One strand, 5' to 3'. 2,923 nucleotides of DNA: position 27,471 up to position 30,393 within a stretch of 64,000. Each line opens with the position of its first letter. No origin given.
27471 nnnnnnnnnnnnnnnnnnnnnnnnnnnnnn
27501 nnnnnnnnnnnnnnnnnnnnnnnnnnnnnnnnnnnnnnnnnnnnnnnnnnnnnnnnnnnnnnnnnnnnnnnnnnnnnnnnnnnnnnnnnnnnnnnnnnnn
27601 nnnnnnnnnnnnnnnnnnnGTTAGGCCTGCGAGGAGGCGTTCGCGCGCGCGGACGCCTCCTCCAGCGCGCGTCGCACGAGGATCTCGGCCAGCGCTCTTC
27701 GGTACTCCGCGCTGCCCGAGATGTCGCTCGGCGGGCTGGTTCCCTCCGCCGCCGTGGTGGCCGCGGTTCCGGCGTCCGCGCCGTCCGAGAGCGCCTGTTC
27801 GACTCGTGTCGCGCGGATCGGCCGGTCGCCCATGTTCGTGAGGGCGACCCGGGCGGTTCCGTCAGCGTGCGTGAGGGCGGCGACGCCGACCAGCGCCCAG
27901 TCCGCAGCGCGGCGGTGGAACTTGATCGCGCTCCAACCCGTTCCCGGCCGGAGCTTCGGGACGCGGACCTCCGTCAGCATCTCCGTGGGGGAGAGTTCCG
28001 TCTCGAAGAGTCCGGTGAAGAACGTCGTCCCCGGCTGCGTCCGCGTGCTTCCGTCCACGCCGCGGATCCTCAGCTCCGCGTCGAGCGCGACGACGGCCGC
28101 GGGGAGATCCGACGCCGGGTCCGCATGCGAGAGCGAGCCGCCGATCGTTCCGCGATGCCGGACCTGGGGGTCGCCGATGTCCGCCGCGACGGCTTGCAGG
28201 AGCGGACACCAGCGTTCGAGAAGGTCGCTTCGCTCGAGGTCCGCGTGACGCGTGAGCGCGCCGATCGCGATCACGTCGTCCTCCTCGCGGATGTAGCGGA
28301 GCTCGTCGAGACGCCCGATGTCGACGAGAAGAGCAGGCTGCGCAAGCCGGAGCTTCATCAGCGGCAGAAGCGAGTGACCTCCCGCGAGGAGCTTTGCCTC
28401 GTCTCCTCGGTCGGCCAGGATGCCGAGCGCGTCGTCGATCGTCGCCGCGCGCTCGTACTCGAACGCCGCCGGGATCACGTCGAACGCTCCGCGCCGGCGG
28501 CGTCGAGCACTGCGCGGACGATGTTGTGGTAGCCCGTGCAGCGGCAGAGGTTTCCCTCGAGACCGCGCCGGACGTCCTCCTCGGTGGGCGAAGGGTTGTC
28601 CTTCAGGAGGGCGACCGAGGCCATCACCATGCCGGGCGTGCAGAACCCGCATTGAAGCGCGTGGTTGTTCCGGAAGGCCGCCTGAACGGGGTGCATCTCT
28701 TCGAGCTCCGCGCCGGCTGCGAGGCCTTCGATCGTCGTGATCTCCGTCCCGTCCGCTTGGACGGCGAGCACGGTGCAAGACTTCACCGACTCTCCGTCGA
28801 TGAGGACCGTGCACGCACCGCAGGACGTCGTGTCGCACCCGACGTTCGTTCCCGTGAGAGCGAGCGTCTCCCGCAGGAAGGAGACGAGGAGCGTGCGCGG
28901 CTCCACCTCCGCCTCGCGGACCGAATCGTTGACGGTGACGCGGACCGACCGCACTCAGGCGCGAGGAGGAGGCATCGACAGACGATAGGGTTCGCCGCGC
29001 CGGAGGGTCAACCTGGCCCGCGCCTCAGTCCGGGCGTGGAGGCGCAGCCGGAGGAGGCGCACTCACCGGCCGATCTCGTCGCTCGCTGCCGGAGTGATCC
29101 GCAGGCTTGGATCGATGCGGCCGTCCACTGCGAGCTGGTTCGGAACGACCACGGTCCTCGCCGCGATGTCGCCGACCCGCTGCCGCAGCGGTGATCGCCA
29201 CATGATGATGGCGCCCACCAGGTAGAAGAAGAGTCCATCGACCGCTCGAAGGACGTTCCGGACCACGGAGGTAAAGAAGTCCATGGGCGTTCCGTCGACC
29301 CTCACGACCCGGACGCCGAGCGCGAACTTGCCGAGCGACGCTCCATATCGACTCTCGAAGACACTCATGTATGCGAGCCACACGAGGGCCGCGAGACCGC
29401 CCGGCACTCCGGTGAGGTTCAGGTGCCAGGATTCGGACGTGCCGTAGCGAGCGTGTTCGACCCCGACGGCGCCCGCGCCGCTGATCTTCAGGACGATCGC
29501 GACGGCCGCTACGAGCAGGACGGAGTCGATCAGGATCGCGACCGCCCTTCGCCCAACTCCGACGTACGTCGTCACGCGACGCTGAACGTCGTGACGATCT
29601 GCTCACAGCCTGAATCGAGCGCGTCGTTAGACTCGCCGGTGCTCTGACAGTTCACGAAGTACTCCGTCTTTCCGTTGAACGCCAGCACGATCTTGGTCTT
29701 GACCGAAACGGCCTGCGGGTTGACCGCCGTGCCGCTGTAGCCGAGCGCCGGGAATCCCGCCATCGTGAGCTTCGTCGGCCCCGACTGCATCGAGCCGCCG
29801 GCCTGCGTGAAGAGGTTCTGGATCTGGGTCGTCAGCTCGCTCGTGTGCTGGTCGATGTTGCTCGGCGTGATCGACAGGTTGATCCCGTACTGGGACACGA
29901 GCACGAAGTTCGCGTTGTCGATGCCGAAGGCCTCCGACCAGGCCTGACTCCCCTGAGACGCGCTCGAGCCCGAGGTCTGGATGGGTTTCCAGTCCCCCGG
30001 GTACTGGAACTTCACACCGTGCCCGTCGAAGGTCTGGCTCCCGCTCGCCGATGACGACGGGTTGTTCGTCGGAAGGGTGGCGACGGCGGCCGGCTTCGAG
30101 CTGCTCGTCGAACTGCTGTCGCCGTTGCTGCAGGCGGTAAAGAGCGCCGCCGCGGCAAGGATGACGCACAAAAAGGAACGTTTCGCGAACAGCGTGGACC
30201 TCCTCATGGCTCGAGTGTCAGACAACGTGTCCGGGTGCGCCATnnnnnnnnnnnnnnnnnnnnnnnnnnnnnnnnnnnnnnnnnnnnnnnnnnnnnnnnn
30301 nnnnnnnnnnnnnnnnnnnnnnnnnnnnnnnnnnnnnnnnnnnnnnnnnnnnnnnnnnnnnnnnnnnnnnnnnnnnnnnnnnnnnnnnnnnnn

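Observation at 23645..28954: Split molybdoenzyme cluster: xdhC-coxG-mocA and coxS-coxM present but no catalytic large (CoxL/XdhA) subunit, interrupted by fdhA and glcG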

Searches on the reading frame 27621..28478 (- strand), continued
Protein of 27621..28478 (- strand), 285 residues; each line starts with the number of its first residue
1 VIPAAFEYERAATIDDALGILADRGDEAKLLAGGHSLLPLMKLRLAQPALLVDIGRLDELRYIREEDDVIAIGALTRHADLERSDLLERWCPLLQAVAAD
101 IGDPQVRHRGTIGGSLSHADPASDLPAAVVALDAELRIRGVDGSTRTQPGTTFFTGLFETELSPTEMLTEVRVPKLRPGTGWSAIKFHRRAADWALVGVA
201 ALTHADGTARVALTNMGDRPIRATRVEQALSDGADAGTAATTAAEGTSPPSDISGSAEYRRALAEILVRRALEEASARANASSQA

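Call 29: find_encoding_contigs(protein=P0022, flank=10000, max_places=3)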
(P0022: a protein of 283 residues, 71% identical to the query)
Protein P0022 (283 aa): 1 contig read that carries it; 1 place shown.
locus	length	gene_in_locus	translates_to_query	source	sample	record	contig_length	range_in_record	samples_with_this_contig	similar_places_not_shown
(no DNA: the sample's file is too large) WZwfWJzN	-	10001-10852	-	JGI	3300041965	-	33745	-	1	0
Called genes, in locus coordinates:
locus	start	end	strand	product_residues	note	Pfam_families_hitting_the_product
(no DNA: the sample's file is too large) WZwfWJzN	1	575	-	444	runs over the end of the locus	PF01547:SBP_bac_1, PF13416:SBP_bac_8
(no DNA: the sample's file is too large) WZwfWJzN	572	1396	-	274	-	PF01557:FAA_hydrolase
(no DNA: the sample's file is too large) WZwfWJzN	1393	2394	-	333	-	PF08240:ADH_N, PF16912:Glu_dehyd_C (weak), PF00107:ADH_zinc_N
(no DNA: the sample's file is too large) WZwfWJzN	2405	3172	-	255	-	PF00106:adh_short, PF23441:SDR, PF08659:KR, PF13561:adh_short_C2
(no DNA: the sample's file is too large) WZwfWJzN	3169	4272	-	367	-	PF01168:Ala_racemase_N, PF14031:D-ser_dehydrat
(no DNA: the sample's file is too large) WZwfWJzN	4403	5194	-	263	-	PF09339:HTH_IclR, PF12802:MarR_2 (weak), PF12840:HTH_20 (weak), PF01614:IclR_C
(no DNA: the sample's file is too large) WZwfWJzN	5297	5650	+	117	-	-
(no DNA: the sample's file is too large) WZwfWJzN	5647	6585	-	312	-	PF00294:PfkB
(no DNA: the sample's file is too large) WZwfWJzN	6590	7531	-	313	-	PF00294:PfkB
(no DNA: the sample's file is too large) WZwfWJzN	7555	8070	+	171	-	PF01661:Macro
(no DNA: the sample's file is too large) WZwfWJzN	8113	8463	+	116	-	PF00581:Rhodanese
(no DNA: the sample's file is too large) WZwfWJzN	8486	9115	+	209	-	-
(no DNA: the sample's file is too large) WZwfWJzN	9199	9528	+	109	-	PF06271:RDD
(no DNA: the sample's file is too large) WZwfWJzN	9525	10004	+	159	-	PF00111:Fer2 (weak), PF01799:Fer2_2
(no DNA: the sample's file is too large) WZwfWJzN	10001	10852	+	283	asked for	PF00941:FAD_binding_5, PF03450:CO_deh_flav_C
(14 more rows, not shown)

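Call 49: search_protein_families(library=ncbifam, proteins=[window:27621-28478:-, L004:7632-10004:+], max_evalue=0.00001)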
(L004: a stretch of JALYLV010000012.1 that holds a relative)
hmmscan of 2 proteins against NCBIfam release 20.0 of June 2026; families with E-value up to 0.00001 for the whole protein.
window:27621-28478:- (285 aa): 7 families
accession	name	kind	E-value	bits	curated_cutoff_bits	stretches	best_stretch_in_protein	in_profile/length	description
NF041019.1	glyceraldDH_beta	equivalog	6.7e-84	281.4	350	1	1-274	1-279/280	glyceraldehyde dehydrogenase subunit beta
NF043083.1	XdhB_XDHase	equivalog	3.9e-39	134.5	310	1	7-279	6-287/289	xanthine dehydrogenase subunit XdhB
NF007427.0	PRK09971.1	equivalog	6.5e-35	120.7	287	1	7-281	6-289/292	xanthine dehydrogenase FAD-binding subunit XdhB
TIGR02963.1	xanthine_xdhA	equivalog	5e-29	101.2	467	1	13-272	200-465/468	xanthine dehydrogenase small subunit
TIGR03195.1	4hydrxCoA_B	equivalog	4e-23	82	404.55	2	5-117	4-115/321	4-hydroxybenzoyl-CoA reductase subunit beta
TIGR03199.1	pucC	equivalog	8e-16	58.1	306.05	1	43-225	33-215/264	xanthine dehydrogenase subunit C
TIGR03312.1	Se_sel_red_FAD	hypoth_equivalog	3.3e-10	39.6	241.5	1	8-275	4-250/257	molybdopterin-dependent oxidoreductase FAD-binding subunit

L004:7632-10004:+ (790 aa): 13 families
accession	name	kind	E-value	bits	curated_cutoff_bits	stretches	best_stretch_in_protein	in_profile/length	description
TIGR02416.1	CO_dehy_Mo_lg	equivalog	7.4e-196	652.7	991.15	1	16-780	1-770/770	aerobic carbon-monoxide dehydrogenase large subunit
NF041018.1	glyceraldDH_alpha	equivalog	9.3e-188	626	790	1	7-777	2-740/741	glyceraldehyde dehydrogenase subunit alpha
NF040766.1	CODH_aero_grp5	exception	5.2e-161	537.5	950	1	5-778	2-782/785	aerobic carbon-monoxide dehydrogenase large subunit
NF043082.1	XdhA_XDHase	equivalog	4.8e-122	408.6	780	1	8-784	1-755/758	xanthine dehydrogenase subunit XdhA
NF007426.0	PRK09970.1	equivalog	2.8e-114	382.8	916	1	5-781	3-755/761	xanthine dehydrogenase molybdenum-binding subunit XdhA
TIGR03194.1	4hydrxCoA_A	equivalog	4.1e-110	369.4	994.55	1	18-780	7-745/746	4-hydroxybenzoyl-CoA reductase subunit alpha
TIGR03196.1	pucD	equivalog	4.4e-82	276.7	783.65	1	8-761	3-741/763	xanthine dehydrogenase subunit D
NF045668.1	pterin_aldehy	equivalog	2e-80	271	1100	1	6-781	173-904/905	molybdopterin-dependent aldehyde oxidoreductase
TIGR03311.1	Se_dep_XDH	equivalog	1.6e-73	248.2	830.45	3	7-399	161-539/848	selenium-dependent xanthine dehydrogenase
TIGR02965.1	xanthine_xdhB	equivalog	2.1e-64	218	849.5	1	20-783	13-756/758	xanthine dehydrogenase molybdopterin binding subunit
NF041671.1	peri_hyde_PaoC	equivalog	1.1e-60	205.9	1180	1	5-760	15-713/735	aldehyde oxidoreductase molybdenum-binding subunit PaoC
TIGR03313.1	Se_sel_red_Mo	hypoth_equivalog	1.4e-58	198.4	1101.9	2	168-760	358-931/951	molybdopterin-dependent oxidoreductase Mo/Fe-S-binding subunit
TIGR02969.1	mam_aldehyde_ox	subfamily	1.9e-30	105.2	1912.3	1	4-761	572-1280/1330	aldehyde oxidase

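Call 54: find_encoding_contigs(protein=P0026, flank=10000, max_places=2)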
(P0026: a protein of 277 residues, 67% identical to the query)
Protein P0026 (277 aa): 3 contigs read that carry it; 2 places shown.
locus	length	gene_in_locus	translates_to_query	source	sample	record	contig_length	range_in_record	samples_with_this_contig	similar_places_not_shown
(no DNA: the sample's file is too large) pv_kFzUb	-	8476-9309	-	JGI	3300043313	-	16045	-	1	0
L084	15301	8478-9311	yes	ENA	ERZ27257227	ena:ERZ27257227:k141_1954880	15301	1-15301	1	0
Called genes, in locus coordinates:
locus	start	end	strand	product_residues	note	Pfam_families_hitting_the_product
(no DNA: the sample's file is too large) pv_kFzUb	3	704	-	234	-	?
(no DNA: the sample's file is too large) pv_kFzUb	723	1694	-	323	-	PF02625:XdhC_CoxI, PF13478:XdhC_C, PF04945:YHS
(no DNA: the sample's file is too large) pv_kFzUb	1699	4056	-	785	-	PF01315:Ald_Xan_dh_C, PF02738:MoCoBD_1, PF20256:MoCoBD_2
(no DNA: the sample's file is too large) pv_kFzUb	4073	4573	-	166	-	PF00111:Fer2 (weak), PF01799:Fer2_2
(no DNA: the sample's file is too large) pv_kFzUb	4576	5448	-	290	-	PF00941:FAD_binding_5, PF03450:CO_deh_flav_C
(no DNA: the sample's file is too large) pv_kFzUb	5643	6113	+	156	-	PF00111:Fer2 (weak), PF01799:Fer2_2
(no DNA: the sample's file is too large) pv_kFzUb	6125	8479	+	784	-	PF01315:Ald_Xan_dh_C, PF02738:MoCoBD_1, PF20256:MoCoBD_2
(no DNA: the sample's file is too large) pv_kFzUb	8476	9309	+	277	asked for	PF00941:FAD_binding_5, PF03450:CO_deh_flav_C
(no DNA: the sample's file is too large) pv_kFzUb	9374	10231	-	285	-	PF02720:DUF222, PF01844:HNH (faint)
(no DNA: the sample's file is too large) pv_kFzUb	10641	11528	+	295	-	PF13401:AAA_22 (faint), PF00004:AAA, PF07726:AAA_3 (faint), PF07728:AAA_5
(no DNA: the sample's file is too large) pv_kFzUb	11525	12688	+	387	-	PF05762:VWA_CoxE, PF13519:VWA_2 (weak)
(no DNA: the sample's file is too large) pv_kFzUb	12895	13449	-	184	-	-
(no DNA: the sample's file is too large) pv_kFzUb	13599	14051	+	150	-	PF00383:dCMP_cyt_deam_1, PF14437:MafB19-deam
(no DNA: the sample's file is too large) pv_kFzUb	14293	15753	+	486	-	PF02133:Transp_cyt_pur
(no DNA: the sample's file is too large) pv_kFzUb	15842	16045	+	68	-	?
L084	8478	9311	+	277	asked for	PF00941:FAD_binding_5, PF03450:CO_deh_flav_C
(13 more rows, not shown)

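Call 55: find_encoding_contigs(protein=P0013, flank=10000, max_places=2)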
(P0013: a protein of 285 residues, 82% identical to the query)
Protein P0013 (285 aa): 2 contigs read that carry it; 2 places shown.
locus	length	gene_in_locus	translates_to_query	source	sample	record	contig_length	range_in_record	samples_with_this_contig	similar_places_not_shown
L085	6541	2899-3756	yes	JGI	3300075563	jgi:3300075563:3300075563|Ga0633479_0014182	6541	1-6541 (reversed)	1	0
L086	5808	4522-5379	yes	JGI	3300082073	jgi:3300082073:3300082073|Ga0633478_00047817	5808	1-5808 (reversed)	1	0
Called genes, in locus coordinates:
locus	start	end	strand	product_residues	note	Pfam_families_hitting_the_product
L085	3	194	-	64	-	?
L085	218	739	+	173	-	PF01661:Macro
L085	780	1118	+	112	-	PF00581:Rhodanese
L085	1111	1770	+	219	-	PF18933:PsbP_2 (faint)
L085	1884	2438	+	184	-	PF06271:RDD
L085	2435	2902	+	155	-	PF00111:Fer2, PF01799:Fer2_2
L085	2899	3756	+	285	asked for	PF00941:FAD_binding_5, PF03450:CO_deh_flav_C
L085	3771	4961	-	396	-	PF08240:ADH_N, PF00107:ADH_zinc_N (weak)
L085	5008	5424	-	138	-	PF03928:HbpS-like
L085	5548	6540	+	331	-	?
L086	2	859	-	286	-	?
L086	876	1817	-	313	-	PF00294:PfkB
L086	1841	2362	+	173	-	PF01661:Macro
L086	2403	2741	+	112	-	PF00581:Rhodanese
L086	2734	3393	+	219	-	PF18933:PsbP_2 (faint)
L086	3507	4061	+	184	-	PF06271:RDD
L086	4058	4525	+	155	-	PF00111:Fer2, PF01799:Fer2_2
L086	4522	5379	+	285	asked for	PF00941:FAD_binding_5, PF03450:CO_deh_flav_C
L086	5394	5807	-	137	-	?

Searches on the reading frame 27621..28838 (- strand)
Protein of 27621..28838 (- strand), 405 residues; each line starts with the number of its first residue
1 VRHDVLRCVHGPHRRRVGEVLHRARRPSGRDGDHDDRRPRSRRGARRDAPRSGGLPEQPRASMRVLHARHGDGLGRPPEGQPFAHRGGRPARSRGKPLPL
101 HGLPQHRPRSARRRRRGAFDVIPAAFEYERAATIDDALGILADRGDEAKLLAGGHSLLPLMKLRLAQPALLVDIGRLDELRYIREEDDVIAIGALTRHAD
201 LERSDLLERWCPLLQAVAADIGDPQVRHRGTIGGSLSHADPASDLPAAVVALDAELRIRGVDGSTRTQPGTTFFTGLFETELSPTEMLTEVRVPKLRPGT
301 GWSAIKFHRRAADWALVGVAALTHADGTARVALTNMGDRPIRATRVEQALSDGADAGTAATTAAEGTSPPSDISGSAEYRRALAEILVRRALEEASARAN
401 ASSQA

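Call 5: search_protein_families(library=pfam, proteins=[window:27621-28838:-], max_evalue=0.01)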
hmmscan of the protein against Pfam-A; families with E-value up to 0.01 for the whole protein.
window:27621-28838:- (405 aa): 2 families
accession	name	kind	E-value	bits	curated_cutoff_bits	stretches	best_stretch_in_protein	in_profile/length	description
PF00941.27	FAD_binding_5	-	5.9e-50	169.8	27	1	125-295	2-169/170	FAD binding domain in molybdopterin dehydrogenase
PF03450.22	CO_deh_flav_C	-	2.2e-14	53.9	25.5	1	307-395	6-102/102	CO dehydrogenase flavoprotein C-terminal domain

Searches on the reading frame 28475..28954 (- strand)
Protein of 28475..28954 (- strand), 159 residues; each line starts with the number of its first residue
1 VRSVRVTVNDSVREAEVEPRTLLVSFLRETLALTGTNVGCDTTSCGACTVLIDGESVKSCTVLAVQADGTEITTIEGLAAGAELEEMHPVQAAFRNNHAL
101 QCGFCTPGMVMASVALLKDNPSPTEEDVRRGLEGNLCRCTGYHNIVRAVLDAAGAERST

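Call 5: search_protein_families(library=pfam, proteins=[window:28475-28954:-], max_evalue=0.01)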
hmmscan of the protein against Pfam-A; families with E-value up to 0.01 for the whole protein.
window:28475-28954:- (159 aa): 3 families
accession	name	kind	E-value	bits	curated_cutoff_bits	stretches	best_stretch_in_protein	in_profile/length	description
PF01799.25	Fer2_2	-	6e-33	113.2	30.3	1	74-149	1-74/75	[2Fe-2S] binding domain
PF00111.32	Fer2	-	7.1e-07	29.5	21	1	6-60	1-55/77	2Fe-2S iron-sulfur cluster binding domain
PF13085.11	Fer2_3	-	0.00023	21.6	27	1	38-78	50-89/107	2Fe-2S iron-sulfur cluster binding domain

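Call 49: search_protein_families(library=ncbifam, proteins=[window:28475-28954:-], max_evalue=0.00001)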
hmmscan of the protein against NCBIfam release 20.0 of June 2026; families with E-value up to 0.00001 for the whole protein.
window:28475-28954:- (159 aa): 11 families
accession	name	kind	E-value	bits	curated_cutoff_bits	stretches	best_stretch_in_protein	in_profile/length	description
NF041020.1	glyceraldDH_gamma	equivalog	4.2e-72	241.1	290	1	3-153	12-159/164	glyceraldehyde dehydrogenase subunit gamma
TIGR03193.1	4hydroxCoAred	equivalog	3.5e-52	176.3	257.8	1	5-153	3-148/148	4-hydroxybenzoyl-CoA reductase subunit gamma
NF043084.2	XdhC_XDHase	equivalog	2e-51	173.5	217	1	3-151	2-148/151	xanthine dehydrogenase subunit XdhC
TIGR03198.1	pucE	equivalog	2e-49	167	254.3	1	3-151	3-147/151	xanthine dehydrogenase subunit E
NF045668.1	pterin_aldehy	equivalog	1.3e-47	162.5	1100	1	5-154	4-153/905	molybdopterin-dependent aldehyde oxidoreductase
NF008514.0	PRK11433.1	equivalog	6e-45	153.4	322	1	3-155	52-216/218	aldehyde dehydrogenase iron-sulfur subunit PaoA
NF007387.0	PRK09908.1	equivalog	1.9e-43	147.6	212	1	4-152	9-155/159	xanthine dehydrogenase iron sulfur-binding subunit XdhC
TIGR03311.1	Se_dep_XDH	equivalog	3.7e-42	144.4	830.45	1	7-155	4-146/848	selenium-dependent xanthine dehydrogenase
TIGR02963.1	xanthine_xdhA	equivalog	3.8e-42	144.5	467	1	10-150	8-155/468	xanthine dehydrogenase small subunit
TIGR02969.1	mam_aldehyde_ox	subfamily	9.4e-34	116.1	1912.3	1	11-149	11-157/1330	aldehyde oxidase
TIGR03313.1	Se_sel_red_Mo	hypoth_equivalog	2.8e-07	28.6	1101.9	1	44-149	39-141/951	molybdopterin-dependent oxidoreductase Mo/Fe-S-binding subunit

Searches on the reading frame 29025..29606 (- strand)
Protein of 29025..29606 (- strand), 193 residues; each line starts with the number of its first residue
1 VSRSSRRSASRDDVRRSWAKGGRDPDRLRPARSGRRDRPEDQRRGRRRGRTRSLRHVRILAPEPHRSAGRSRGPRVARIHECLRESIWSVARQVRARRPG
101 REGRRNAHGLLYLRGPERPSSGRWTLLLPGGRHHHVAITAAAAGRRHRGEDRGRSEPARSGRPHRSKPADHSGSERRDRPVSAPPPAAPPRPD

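Call 5: search_protein_families(library=pfam, proteins=[window:29025-29606:-], max_evalue=0.01)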
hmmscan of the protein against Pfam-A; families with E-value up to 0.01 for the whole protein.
window:29025-29606:- (193 aa): 0 families

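Call 31: search_protein_families(library=pfam, proteins=[window:29063-29575:-], max_evalue=0.0001)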
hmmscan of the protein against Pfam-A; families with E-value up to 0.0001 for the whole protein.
window:29063-29575:- (170 aa): 1 family
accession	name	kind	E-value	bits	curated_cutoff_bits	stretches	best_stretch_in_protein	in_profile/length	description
PF06271.18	RDD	-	1e-22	81.4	24.1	1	4-139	1-136/137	RDD family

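Call 49: search_protein_families(library=ncbifam, proteins=[window:29063-29575:-], max_evalue=0.00001)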
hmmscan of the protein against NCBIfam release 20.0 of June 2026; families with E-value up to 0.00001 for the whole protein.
window:29063-29575:- (170 aa): 0 families

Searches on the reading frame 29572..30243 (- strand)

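Call 5: search_protein_families(library=pfam, proteins=[window:29572-30243:-], max_evalue=0.01)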
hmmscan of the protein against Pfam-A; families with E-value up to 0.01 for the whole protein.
window:29572-30243:- (223 aa): 1 family
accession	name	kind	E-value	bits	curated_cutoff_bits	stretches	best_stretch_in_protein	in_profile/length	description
PF18933.6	PsbP_2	-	3.9e-06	27.4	27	1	66-222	38-184/184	PsbP-like protein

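Call 49: search_protein_families(library=ncbifam, proteins=[window:29572-30243:-], max_evalue=0.00001)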
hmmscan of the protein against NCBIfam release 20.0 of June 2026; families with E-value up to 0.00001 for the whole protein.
window:29572-30243:- (223 aa): 1 family
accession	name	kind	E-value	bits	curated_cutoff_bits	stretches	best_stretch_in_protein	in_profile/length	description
TIGR03931.1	T7SS_Rv3446c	hypoth_equivalog_domain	3.4e-06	27.5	47.6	0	27-103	10-90/194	type VII secretion-associated protein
